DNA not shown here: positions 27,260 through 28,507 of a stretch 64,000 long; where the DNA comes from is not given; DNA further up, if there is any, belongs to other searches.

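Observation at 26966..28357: NERD protein plus COG3440-like HNH endonuclease next to a Dcm system: possible type IV (modification-dependent) restriction module and potential conflict with neighbouring 5mC methylation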

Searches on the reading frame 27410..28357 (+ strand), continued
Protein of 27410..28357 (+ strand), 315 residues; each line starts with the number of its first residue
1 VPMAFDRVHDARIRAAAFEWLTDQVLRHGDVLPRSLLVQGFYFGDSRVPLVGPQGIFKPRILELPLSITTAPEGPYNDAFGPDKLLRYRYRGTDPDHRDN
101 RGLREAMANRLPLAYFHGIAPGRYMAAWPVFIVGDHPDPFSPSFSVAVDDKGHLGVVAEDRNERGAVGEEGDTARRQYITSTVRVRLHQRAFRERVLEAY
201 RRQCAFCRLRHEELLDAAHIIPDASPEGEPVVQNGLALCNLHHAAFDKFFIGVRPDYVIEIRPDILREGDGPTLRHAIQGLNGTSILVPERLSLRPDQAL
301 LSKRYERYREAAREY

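Call 17: predict_structure(alignment_id=A1)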
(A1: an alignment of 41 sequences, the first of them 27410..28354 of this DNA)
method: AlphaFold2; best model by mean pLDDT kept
length: 315 residues; sequences in the alignment: 41
mean_pLDDT: 68.8   pTM: 0.52
mean pLDDT of the five models: 68.8, 66.2, 65.2, 65.0, 63.9
residues with pLDDT >= 90: 74; 70-90: 115; 50-70: 26; < 50: 100
segments of 3 or more residues with pLDDT < 50: 153-247, 271-273
pLDDT, mean of each block of 10 residues (from residue 1): 76 90 84 93 96 90 94 84 81 90 93 88 86 89 82 43 35 32 43 41 34 34 32 29 49 80 77 57 70 70 84 82
secondary structure, 60 per line:
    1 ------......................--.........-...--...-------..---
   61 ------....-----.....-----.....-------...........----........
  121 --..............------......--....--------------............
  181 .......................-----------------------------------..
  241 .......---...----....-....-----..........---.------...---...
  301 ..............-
elements in order: H7-28 E31-33 H34-39 E41-43 E46-48 E67-70 E76-80 E86-90 H98-108 E113-120 E123-136 E143-148 H151-154 H169-203 H239-247 E251-253 E258-261 H263-266 H272-281 H298-314

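Call 21: fold_search(model_id=the predicted structure, library=pdb)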
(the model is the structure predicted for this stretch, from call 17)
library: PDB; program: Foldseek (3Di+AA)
matches with E <= 10: 116; with E <= 0.001: 0
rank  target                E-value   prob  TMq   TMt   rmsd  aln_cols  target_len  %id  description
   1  3q0c_X                3.8e-03  1.00  0.23  0.45   5.1       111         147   18  Crystal structure of SUVH5 SRA-fully methylated CG DNA complex in space group P6122 (released 2011-02-02)
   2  3q0d_X                4.0e-03  1.00  0.24  0.50   4.0       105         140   17  Crystal structure of SUVH5 SRA- hemi methylated CG DNA complex (released 2011-02-23)
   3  3q0c_A                4.3e-03  1.00  0.23  0.47   4.5       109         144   19  Crystal structure of SUVH5 SRA-fully methylated CG DNA complex in space group P6122 (released 2011-02-02)
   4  3q0f_X                4.8e-03  1.00  0.24  0.47   7.2       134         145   16  Crystal structure of SUVH5 SRA- methylated CHH DNA complex (released 2011-02-02)
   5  3q0d_A                1.2e-02  1.00  0.22  0.44   4.1        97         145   15  Crystal structure of SUVH5 SRA- hemi methylated CG DNA complex (released 2011-02-23)
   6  3q0f_A                1.4e-02  0.99  0.24  0.47   7.2       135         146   16  Crystal structure of SUVH5 SRA- methylated CHH DNA complex (released 2011-02-02)
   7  3q0b_X                1.7e-02  0.99  0.23  0.44   5.2       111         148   18  Crystal structure of SUVH5 SRA- fully methylated CG DNA complex in space group P42212 (released 2011-02-02)
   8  4ygi_A                2.2e-02  1.00  0.22  0.43   3.9       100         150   16  Crystal Structure of SUVH5 SRA bound to fully hydroxymethylated CG DNA (released 2016-02-17)
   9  5zmn_A                2.2e-02  0.82  0.21  0.21  11.9       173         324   20  Sulfur binding domain and SRA domain of ScoMcrA complexed with phosphorothioated DNA (released 2018-09-26)
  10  6a5m                  1.6e-01  0.84  0.23  0.16   5.5       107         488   14  Crystal structure of Arabidopsis thaliana SUVH6 in complex with SAM, form 2 (released 2018-08-29)
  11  5zmm_B                1.7e-01  0.87  0.22  0.14   5.3       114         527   17  Structure of the Type IV phosphorothioation-dependent restriction endonuclease ScoMcrA (released 2018-09-26)
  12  7yup_A                2.7e-01  0.08  0.15  0.07  18.9       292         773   13  MtaLon-Apo for the spiral oligomers of pentamer (released 2023-10-25)
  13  6a5k                  2.9e-01  0.72  0.21  0.15   5.4       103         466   14  Crystal structure of Arabidopsis thaliana SUVH6 in complex with SAM, form 1 (released 2018-08-29)
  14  5hqh                  1.1e+00  0.02  0.08  0.21  12.6        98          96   10  1.32 Angstrom Crystal Structure of Ybbr like Domain of lmo2119 Protein from Listeria monocytogenes. (released 2016-02-03)
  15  9cuy_K                1.2e+00  0.07  0.13  0.16  17.8       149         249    8  Bacteriophage PhiTE extended baseplate (released 2025-04-16)
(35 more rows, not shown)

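Call 23: find_related_loci(query=A1, collection=genome_contigs, flank=6000)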
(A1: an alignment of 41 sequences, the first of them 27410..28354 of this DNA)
Query A1 (315 aa) in genome_contigs; peptide patterns used: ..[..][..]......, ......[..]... (x = any residue, [..] = any of these).
600 stretches matched a pattern (row limit reached: there are more); 586 encode a relative of the query (tblastn E <= 1e-3); the best 80 are kept; 80 distinct loci.
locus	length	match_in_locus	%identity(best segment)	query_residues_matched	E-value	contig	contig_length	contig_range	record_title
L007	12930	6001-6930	73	5-314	5e-155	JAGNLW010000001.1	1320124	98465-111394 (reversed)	MAG: Candidatus Aminicenantes bacterium isolate Go_SlDig_bin_238 Go_SlDig_2_length_1320124_cov_13.115983, whole genome s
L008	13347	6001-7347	67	4-313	1e-138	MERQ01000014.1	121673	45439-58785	MAG: Betaproteobacteria bacterium RIFCSPLOWO2_12_FULL_68_20 rifcsplowo2_12_scaffold_132, whole genome shotgun sequence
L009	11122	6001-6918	68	5-311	6e-137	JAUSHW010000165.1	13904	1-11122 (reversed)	MAG: Nitrospirales bacterium isolate E14_metabat.bin.209 E14_k141_1325649, whole genome shotgun sequence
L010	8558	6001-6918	67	5-311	3e-137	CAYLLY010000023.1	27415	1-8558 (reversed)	MAG TPA_asm: uncultured Nitrospirales bacterium isolate binchicken_co21_464 genome assembly, contig: NODE_719_length_274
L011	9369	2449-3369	65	5-312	5e-133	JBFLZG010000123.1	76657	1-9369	MAG: bacterium isolate MAG105 MAG105_123, whole genome shotgun sequence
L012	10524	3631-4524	69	10-311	4e-133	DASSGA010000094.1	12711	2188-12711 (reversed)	MAG TPA_asm: bacterium isolate SMAG_U1020 k141_1118230, whole genome shotgun sequence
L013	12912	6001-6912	63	3-312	1e-131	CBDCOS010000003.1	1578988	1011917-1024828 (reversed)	MAG: uncultured Candidatus Binatia bacterium isolate b8bb52a1-eb1f-432d-8f15-544989f8edd8 genome assembly, contig: conti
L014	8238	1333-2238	64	5-312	3e-131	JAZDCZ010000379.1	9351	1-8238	MAG: Gemmatimonadota bacterium isolate LQ108M_Bin_24 LQ108M_Bin_24_scaffold_380, whole genome shotgun sequence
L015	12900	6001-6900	64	5-310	5e-131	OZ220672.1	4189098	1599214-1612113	MAG: Dehalococcoidia bacterium isolate 155f1a69-6e9e-45b9-9f90-cb8b40f06a4f genome assembly, chromosome: 1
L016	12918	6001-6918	63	5-312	1e-129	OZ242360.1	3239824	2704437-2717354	MAG: Chloroflexota bacterium isolate 96c89a91-56bf-49b9-8890-dc7aad1d8409 genome assembly, chromosome: 1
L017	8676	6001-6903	65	6-309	1e-128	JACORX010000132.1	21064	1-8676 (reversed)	MAG: Candidatus Rokuibacteriota bacterium isolate NC_groundwater_3_Ag_B-0.1um_69_29 B2_S2_coassemblyk141_1010716, whole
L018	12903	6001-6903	65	5-311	2e-127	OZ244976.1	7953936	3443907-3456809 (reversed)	MAG: Vicinamibacterales bacterium isolate 759df215-7f35-4b58-97f0-56a84cd7420d genome assembly, chromosome: 2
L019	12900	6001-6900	62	3-308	2e-126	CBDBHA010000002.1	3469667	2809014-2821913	MAG: Dehalococcoidia bacterium isolate bb2b1bd2-7e29-43ac-b61b-1ab32c8d9498 genome assembly, contig: contig_2, whole gen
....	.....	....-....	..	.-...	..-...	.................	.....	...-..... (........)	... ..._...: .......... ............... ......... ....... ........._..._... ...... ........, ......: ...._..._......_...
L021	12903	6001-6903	63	5-313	2e-124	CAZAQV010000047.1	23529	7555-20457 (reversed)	MAG TPA_asm: uncultured Polyangiales bacterium isolate SRP321284_co1_289 genome assembly, contig: NODE_2492_length_23529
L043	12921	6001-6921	60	2-312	6e-116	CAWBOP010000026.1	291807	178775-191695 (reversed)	MAG: Terriglobia bacterium isolate MFD01299.bin.2.51 genome assembly, contig: contig_82679, whole genome shotgun sequenc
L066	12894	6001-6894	57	10-309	2e-108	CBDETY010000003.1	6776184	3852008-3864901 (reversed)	MAG: Candidatus Latescibacterota bacterium isolate 4ecebec3-674b-4d24-a34d-cb651c760dca genome assembly, contig: contig_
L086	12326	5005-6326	55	8-315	2e-103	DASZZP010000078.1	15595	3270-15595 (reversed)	MAG TPA_asm: Thermoanaerobaculia bacterium isolate SMAG_U6239 k141_84336, whole genome shotgun sequence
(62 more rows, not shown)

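Call 30: search_protein_families(library=pfam, proteins=[L008:5467-6396:+, L086:4504-5433:+, L066:6910-7800:+, L004:621-2981:+, L006:1477-3177:+, L008:3185-5467:+, L005:1822-2817:+, L043:4558-5910:+, L043:7142-8881:+], max_evalue=0.01)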
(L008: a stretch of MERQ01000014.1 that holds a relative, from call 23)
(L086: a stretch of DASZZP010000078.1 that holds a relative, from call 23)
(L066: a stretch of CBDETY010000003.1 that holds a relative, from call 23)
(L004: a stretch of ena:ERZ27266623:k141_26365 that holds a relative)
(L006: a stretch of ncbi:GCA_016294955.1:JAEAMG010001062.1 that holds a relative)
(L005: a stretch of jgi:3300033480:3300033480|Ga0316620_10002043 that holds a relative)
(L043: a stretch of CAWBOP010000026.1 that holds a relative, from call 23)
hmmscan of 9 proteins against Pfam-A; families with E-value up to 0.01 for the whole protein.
L008:5467-6396:+ (310 aa): 1 family
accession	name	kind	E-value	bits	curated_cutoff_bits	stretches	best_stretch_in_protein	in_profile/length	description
PF13391.12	HNH_2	-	1.1e-13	51.2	21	1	207-255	1-65/66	HNH endonuclease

L086:4504-5433:+ (310 aa): 1 family
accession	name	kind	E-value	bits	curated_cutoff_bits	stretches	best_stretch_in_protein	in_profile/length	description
PF13391.12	HNH_2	-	2.9e-12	46.7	21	1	204-252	1-65/66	HNH endonuclease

L066:6910-7800:+ (297 aa): 1 family
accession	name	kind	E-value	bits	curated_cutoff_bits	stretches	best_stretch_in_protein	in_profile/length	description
PF13391.12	HNH_2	-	2.1e-12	47.1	21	1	182-236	1-66/66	HNH endonuclease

L004:621-2981:+ (787 aa): 10 families
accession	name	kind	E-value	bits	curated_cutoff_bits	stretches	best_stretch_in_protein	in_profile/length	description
PF09848.15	SLFN-g3_helicase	-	3.9e-87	293.2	24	1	265-611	1-354/354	Schlafen group 3, DNA/RNA helicase domain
PF20720.3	nSTAND3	-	3.2e-06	27.4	27.2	1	265-309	17-61/155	Novel STAND NTPase 3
PF13191.12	AAA_16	-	3.9e-06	27.9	32.6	1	256-382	15-140/167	AAA ATPase domain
PF04851.21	ResIII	-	1.3e-05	25.6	22.5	0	241-295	4-53/164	Type III restriction enzyme, res subunit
PF13401.12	AAA_22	-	0.00023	21.9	27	1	264-384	4-94/130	AAA domain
PF13604.12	AAA_30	-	0.00026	21.2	27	1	260-353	13-107/191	AAA domain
PF00717.28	Peptidase_S24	-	0.00095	19.3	23.3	1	670-732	18-78/116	Peptidase S24-like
PF01695.23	IstB_IS21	-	0.0039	17.1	24.1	1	265-306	92-133/238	IstB-like ATP binding protein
PF24883.2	NPHP3_N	-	0.0051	17.4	24.8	0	263-299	20-56/164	Nephrocystin 3, N-terminal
PF25199.1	nSTAND_NTPase5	-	0.0084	16.4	34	0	246-305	22-82/145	Novel STAND NTPase 5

L006:1477-3177:+ (567 aa): 8 families
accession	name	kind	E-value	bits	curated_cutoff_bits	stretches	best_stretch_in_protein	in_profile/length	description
PF08378.17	NERD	-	5.7e-12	46.6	22.1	1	22-126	5-110/111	Nuclease-related domain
PF00580.27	UvrD-helicase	-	9.1e-08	32.5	23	1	210-271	2-65/271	UvrD/REP helicase N-terminal domain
PF13604.12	AAA_30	-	1.2e-06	28.8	27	1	209-340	2-105/191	AAA domain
PF13245.12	AAA_19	-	3.7e-06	27.6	25.1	1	214-363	2-128/134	AAA domain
PF02562.22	PhoH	-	4.8e-05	23.4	27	1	211-252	7-48/205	PhoH-like protein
PF20720.3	nSTAND3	-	0.00064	19.9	27.2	1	216-254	10-48/155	Novel STAND NTPase 3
PF05729.18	NACHT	-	0.0044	17.3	26.7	1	225-249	2-26/167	NACHT domain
PF13191.12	AAA_16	-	0.0053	17.7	32.6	0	224-262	25-63/167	AAA ATPase domain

L008:3185-5467:+ (761 aa): 5 families
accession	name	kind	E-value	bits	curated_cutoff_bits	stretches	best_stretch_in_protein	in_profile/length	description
PF09848.15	SLFN-g3_helicase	-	1.3e-42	146.8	24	2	539-737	181-354/354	Schlafen group 3, DNA/RNA helicase domain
PF13401.12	AAA_22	-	2.5e-06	28.3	27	1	270-403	5-97/130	AAA domain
PF04851.21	ResIII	-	4.6e-05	23.8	22.5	1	257-403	9-139/164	Type III restriction enzyme, res subunit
PF13191.12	AAA_16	-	0.00067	20.6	32.6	1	268-325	24-77/167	AAA ATPase domain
PF20720.3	nSTAND3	-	0.0048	17.1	27.2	1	269-298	16-45/155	Novel STAND NTPase 3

L005:1822-2817:+ (332 aa): 1 family
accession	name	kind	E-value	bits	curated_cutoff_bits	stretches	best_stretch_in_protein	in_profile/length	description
PF13391.12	HNH_2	-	1.5e-14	54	21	1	228-276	1-65/66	HNH endonuclease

L043:4558-5910:+ (451 aa): 1 family
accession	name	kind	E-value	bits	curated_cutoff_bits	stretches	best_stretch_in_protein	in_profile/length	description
PF13395.12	HNH_4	-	0.00012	22.4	22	1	342-375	20-53/54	HNH endonuclease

L043:7142-8881:+ (580 aa): 2 families
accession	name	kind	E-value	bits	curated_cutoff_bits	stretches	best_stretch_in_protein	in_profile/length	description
PF13749.12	HATPase_c_4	-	4.2e-17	62.4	26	1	320-404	3-89/89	Putative ATP-dependent DNA helicase recG C-terminal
PF04326.19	SLFN_AlbA_2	-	3e-16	60.5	25.3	1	30-149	1-117/118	Schlafen, AlbA_2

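Call 31: search_protein_families(library=ncbifam, proteins=[L008:5467-6396:+, L086:4504-5433:+, L066:6910-7800:+, L004:621-2981:+, L006:1477-3177:+, L005:1822-2817:+], max_evalue=0.01)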
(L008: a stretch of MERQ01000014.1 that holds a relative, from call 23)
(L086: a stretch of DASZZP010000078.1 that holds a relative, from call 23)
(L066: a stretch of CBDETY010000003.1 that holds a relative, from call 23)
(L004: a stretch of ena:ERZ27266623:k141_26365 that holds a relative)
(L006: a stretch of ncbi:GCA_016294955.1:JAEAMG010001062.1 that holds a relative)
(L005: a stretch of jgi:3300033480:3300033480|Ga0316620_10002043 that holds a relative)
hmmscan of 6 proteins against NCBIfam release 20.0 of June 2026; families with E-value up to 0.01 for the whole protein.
L008:5467-6396:+ (310 aa): 1 family
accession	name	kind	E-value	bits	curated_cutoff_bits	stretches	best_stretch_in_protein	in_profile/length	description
NF045808.1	PT-DNA_restrict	exception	2e-21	76.4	180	1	190-309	160-284/284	phosphorothioated DNA-binding restriction endonuclease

L086:4504-5433:+ (310 aa): 1 family
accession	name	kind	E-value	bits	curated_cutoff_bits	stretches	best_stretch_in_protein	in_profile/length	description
NF045808.1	PT-DNA_restrict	exception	6.3e-12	45.2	180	1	184-265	157-243/284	phosphorothioated DNA-binding restriction endonuclease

L066:6910-7800:+ (297 aa): 2 families
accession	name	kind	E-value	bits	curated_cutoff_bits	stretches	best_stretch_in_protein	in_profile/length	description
NF045808.1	PT-DNA_restrict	exception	8.3e-86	287.6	180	1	6-290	2-284/284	phosphorothioated DNA-binding restriction endonuclease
NF040563.1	guided_IscB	equivalog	1.9e-05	23.9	175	1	170-231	183-238/314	RNA-guided endonuclease IscB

L004:621-2981:+ (787 aa): 3 families
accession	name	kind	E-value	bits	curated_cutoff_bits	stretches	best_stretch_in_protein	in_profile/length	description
NF038214.1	IS21_help_AAA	equivalog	0.0002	21.1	200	1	264-309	89-134/232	IS21-like element helper ATPase IstB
TIGR03881.1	KaiC_arch_4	hypoth_equivalog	0.0013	18.5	247.8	1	259-311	17-67/231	KaiC domain-containing protein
NF006743.0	PRK09270.1-2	equivalog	0.0052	15.8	227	1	247-290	10-53/217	nucleoside/nucleotide kinase family protein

L006:1477-3177:+ (567 aa): 3 families
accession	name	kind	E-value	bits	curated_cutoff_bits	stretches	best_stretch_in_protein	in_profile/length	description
NF047741.1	antiphage_MADS6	equivalog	1.5e-06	27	460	1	21-112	13-105/612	methylation-associated defense system protein kinase MAD6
TIGR01448.2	helicase_RecD2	equivalog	0.00093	17.4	500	1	202-256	309-364/713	SF1B family DNA helicase RecD2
NF005098.0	PRK06526.1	subfamily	0.0047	16.4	296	1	213-262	99-148/266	transposase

L005:1822-2817:+ (332 aa): 1 family
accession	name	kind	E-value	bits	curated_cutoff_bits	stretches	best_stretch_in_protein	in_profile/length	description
NF045808.1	PT-DNA_restrict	exception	2.7e-19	69.4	180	1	215-331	164-284/284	phosphorothioated DNA-binding restriction endonuclease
